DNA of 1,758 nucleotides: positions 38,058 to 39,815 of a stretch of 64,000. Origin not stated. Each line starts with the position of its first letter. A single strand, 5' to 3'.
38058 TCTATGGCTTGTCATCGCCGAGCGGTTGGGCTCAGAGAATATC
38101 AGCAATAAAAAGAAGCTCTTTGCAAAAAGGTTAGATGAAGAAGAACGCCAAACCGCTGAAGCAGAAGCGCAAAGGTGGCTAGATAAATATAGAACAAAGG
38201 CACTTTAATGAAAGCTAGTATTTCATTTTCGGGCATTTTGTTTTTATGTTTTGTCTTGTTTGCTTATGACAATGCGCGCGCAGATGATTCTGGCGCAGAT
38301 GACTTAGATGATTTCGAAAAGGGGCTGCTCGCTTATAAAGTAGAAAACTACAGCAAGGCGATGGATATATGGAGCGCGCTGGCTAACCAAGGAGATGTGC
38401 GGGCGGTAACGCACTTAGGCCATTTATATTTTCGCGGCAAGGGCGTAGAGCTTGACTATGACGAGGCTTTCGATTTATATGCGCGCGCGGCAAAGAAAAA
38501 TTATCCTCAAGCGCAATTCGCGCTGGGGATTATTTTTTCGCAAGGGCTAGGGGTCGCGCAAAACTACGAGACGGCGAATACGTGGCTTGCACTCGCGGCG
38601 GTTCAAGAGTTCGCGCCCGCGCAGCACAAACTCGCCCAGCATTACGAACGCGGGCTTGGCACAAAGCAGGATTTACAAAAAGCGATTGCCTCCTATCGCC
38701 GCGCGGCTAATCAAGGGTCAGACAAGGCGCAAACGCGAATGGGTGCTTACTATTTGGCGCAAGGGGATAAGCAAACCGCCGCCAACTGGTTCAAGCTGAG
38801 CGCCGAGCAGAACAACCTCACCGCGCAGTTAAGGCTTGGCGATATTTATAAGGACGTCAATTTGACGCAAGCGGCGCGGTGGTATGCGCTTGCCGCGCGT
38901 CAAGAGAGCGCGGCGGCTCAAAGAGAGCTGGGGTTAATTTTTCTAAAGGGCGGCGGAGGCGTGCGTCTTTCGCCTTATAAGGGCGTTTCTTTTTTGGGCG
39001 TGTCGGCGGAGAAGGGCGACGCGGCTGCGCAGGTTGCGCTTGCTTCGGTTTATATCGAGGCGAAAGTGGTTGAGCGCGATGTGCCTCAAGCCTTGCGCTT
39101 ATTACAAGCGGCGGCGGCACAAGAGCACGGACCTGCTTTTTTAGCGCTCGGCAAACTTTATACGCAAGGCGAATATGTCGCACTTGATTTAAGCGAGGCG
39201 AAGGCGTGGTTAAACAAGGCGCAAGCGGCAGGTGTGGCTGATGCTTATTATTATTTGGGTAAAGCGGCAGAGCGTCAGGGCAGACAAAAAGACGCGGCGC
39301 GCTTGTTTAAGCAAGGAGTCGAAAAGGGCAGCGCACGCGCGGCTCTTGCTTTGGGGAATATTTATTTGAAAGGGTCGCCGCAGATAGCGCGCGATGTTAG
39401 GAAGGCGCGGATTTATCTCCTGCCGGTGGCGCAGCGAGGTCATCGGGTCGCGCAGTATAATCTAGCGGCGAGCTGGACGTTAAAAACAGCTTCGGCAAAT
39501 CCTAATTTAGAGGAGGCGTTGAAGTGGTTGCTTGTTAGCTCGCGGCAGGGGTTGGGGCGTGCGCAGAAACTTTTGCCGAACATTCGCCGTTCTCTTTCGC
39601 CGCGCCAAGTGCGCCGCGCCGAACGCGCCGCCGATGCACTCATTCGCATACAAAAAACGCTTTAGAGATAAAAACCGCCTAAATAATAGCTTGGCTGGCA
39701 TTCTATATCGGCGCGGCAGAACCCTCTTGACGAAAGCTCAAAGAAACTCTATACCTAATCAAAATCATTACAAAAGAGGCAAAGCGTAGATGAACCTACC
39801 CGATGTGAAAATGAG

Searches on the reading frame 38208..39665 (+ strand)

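Call 15: search_protein_families(library=pfam, proteins=[window:38208-39665:+], max_evalue=0.00001)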
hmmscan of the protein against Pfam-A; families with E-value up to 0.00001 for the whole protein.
window:38208-39665:+ (485 aa): 1 family
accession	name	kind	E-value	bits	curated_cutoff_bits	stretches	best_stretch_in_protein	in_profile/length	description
PF08238.18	Sel1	-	9.2e-37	124.6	30.7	2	136-171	1-36/36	Sel1 repeat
